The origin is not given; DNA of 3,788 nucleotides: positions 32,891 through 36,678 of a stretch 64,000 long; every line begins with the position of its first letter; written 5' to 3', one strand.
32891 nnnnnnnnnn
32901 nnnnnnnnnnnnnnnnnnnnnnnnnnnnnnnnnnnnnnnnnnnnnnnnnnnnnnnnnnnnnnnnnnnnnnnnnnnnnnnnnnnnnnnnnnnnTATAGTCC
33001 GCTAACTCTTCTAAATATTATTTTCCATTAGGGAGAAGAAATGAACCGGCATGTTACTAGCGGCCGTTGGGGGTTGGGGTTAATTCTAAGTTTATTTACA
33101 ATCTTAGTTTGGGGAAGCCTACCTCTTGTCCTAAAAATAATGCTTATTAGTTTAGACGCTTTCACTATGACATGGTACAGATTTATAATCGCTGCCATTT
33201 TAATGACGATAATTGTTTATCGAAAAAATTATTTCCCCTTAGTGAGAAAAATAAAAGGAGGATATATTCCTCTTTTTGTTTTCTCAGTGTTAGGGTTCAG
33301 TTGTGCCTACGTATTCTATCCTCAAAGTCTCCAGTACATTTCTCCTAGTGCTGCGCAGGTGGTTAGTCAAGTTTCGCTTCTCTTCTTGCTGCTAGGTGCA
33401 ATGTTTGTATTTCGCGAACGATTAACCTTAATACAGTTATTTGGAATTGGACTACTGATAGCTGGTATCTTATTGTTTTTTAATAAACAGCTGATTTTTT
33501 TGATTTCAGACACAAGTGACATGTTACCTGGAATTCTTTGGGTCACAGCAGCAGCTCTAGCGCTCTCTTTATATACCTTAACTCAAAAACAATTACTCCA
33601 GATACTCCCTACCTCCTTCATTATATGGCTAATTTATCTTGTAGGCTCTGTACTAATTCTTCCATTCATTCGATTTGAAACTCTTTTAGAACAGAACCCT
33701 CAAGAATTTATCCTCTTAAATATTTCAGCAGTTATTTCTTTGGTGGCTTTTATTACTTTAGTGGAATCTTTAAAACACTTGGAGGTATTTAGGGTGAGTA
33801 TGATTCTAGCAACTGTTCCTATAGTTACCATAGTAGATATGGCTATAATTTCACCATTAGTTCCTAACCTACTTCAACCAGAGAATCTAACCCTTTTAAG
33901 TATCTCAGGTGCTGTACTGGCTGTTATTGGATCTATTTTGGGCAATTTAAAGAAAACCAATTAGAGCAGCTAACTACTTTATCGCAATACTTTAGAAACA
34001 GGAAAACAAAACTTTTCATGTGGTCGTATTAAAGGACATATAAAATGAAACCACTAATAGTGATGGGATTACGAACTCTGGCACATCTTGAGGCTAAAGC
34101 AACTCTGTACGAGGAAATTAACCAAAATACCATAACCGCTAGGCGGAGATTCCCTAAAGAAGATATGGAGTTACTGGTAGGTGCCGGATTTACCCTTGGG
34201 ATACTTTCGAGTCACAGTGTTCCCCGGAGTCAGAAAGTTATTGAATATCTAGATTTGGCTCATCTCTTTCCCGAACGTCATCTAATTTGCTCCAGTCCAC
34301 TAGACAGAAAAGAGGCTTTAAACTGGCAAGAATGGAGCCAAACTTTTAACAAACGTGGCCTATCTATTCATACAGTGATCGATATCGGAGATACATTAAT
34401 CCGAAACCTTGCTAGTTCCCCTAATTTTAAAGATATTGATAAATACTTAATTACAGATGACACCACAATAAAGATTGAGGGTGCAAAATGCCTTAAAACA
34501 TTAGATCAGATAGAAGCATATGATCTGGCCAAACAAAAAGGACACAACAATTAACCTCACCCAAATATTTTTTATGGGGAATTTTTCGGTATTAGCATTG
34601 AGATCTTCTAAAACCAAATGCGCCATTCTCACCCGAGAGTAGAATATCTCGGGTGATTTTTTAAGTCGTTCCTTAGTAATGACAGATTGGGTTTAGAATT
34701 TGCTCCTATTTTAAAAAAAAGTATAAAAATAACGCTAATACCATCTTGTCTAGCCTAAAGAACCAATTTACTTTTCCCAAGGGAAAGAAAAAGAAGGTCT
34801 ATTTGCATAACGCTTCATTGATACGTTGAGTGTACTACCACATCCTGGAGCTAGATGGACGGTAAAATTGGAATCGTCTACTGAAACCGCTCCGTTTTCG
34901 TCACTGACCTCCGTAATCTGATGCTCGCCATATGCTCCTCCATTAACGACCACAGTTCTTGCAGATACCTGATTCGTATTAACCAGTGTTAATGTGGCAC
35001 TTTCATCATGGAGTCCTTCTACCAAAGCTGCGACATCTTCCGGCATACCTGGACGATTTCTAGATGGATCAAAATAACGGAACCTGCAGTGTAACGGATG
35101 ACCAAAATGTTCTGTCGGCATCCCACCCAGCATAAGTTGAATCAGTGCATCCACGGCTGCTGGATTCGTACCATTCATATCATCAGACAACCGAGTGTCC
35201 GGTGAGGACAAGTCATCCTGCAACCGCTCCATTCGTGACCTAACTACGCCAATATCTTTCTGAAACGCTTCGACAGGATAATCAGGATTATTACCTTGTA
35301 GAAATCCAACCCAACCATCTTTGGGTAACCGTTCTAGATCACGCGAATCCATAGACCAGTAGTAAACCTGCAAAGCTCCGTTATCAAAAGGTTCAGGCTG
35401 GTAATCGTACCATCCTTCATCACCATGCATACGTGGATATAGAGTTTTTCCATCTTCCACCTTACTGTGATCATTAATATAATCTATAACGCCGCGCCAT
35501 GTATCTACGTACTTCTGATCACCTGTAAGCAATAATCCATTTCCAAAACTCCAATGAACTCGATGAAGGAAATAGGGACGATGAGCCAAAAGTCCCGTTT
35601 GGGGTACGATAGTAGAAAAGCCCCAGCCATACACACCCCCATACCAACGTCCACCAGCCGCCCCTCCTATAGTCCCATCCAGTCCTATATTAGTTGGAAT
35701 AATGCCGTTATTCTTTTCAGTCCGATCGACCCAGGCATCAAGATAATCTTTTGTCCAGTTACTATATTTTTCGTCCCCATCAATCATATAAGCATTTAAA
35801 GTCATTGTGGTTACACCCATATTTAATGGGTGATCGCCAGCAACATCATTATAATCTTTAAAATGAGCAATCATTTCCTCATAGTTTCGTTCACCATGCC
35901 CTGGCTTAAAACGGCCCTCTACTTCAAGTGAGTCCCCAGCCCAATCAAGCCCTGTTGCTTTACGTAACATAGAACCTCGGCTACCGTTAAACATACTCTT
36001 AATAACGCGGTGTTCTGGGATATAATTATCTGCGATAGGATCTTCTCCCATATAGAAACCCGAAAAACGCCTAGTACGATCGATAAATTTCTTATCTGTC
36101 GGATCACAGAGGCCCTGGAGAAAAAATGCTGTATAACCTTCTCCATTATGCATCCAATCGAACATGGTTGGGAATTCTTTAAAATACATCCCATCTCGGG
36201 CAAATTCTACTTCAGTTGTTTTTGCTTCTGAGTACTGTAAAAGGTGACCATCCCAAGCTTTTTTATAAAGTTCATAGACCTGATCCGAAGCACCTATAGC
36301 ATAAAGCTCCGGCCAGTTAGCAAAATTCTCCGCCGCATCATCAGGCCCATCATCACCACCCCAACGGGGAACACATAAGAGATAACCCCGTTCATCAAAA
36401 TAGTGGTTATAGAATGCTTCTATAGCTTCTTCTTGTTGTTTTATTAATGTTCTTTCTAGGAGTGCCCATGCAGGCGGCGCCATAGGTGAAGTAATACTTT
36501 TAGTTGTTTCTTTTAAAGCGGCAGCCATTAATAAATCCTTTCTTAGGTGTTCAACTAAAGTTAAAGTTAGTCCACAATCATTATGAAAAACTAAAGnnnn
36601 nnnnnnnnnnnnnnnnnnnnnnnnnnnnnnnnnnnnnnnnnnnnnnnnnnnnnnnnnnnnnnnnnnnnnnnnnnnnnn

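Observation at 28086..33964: Operon of two tandem PhyH dioxygenases + ThDP-dependent ALS/HACL-family enzyme + MlrC + EamA exporter: candidate bacterial alpha-oxidation / 2-hydroxyacyl cleavage module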

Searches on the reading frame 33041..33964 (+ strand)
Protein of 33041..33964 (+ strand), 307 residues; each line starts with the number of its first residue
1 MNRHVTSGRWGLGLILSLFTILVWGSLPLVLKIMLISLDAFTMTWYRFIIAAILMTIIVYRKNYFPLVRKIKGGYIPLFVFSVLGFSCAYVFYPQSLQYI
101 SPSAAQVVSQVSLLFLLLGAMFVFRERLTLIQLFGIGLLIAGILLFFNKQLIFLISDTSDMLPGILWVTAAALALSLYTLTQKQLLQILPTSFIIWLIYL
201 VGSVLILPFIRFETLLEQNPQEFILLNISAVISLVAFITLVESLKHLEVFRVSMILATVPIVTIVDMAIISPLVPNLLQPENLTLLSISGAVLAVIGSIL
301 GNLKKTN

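Call 4: search_protein_families(library=pfam, proteins=[window:33041-33964:+], max_evalue=0.01)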
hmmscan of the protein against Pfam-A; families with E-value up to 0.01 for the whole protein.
window:33041-33964:+ (307 aa): 1 family
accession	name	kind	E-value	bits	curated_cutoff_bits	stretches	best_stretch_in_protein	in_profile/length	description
PF00892.27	EamA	-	2.7e-31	109.1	28.2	2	12-147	2-134/135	EamA-like transporter family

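Call 5: search_protein_families(library=ncbifam, proteins=[window:33041-33964:+], max_evalue=0.01)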
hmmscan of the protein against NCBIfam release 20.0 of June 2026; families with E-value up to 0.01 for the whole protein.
window:33041-33964:+ (307 aa): 4 families
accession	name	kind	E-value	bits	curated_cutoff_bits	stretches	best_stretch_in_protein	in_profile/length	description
TIGR00950.1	2A78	equivalog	3.8e-10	39.6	230.2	1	24-262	1-235/264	carboxylate/amino acid/amine transporter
NF008432.0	PRK11272.1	equivalog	1.2e-06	28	270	1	11-146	8-141/294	drug/metabolite exporter YedA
NF008523.0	PRK11453.1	equivalog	5.1e-06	26.3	472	1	15-297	7-281/299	O-acetylserine/cysteine exporter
NF051482.1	EbrB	exception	0.0002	22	160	1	82-147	36-102/105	SMR family multidrug efflux transporter EbrB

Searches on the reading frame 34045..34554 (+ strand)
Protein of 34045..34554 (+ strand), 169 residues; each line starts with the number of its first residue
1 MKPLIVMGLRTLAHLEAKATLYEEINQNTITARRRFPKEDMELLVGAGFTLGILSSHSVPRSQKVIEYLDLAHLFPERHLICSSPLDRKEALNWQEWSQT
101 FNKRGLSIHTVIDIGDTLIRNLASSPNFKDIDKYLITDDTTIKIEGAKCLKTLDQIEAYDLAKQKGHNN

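Call 4: search_protein_families(library=pfam, proteins=[window:34045-34554:+], max_evalue=0.01)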
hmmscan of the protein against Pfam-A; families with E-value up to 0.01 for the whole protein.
window:34045-34554:+ (169 aa): 0 families

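Call 5: search_protein_families(library=ncbifam, proteins=[window:34045-34554:+], max_evalue=0.01)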
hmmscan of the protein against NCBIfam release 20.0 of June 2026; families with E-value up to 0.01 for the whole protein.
window:34045-34554:+ (169 aa): 0 families

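Call 91: search_solved_structures(query=window:34045-34554:+, max_evalue=5)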
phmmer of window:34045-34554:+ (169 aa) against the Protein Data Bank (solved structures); distinct sequences matched with E-value up to 5: 3.
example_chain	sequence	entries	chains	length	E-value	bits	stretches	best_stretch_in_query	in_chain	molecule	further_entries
7d6n_A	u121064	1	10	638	0.77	12.6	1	53-96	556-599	Tick-borne encephalitis virus RNA-dependent RNA polymerase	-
9e6q_Aa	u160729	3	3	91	0.94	12.3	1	40-114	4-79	Large ribosomal subunit protein eL31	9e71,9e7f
4rxx_A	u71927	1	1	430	1.5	11.6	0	9-88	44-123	Ubiquitin carboxyl-terminal hydrolase 38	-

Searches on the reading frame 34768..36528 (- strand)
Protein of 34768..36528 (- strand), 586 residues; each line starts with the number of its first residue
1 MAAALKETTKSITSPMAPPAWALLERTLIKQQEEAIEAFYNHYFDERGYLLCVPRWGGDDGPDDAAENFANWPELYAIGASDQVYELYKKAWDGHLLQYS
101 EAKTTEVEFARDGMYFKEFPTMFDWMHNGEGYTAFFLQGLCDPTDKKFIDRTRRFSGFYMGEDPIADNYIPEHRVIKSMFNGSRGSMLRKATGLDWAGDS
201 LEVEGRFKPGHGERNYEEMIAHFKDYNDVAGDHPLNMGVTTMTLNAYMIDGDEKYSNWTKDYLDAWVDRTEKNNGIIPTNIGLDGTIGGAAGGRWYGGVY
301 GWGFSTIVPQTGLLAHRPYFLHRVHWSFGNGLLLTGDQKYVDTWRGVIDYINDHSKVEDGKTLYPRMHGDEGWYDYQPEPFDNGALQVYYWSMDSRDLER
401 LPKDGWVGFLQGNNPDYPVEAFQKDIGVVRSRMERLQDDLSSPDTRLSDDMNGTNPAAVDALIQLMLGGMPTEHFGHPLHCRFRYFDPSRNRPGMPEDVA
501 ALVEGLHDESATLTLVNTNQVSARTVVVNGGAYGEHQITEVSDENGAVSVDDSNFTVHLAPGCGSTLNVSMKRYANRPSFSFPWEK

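Call 4: search_protein_families(library=pfam, proteins=[window:34768-36528:-], max_evalue=0.01)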
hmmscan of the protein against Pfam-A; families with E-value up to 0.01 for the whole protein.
window:34768-36528:- (586 aa): 0 families

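Call 5: search_protein_families(library=ncbifam, proteins=[window:34768-36528:-], max_evalue=0.01)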
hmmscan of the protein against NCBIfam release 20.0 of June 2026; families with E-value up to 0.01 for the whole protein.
window:34768-36528:- (586 aa): 0 families

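Call 90: search_solved_structures(query=window:34768-36528:-, max_evalue=1)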
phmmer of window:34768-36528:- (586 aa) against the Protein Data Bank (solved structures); distinct sequences matched with E-value up to 1: 6.
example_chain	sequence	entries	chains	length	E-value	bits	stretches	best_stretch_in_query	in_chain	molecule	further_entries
6tda_L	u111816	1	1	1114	0.026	16.2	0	325-360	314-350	Chromatin structure-remodeling complex protein RSC8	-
3nfv_A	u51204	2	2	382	0.26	12.9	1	235-316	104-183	alginate lyase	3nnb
4n0q_A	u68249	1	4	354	0.33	12.6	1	454-519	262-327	Leu/Ile/Val-binding protein homolog 3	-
6taf_A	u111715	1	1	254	0.37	12.4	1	213-304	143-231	SLT domain-containing protein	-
6ta9_A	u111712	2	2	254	0.37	12.4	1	213-304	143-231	SLT domain-containing protein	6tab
6tad_A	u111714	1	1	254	0.65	11.6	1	213-304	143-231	SLT domain-containing protein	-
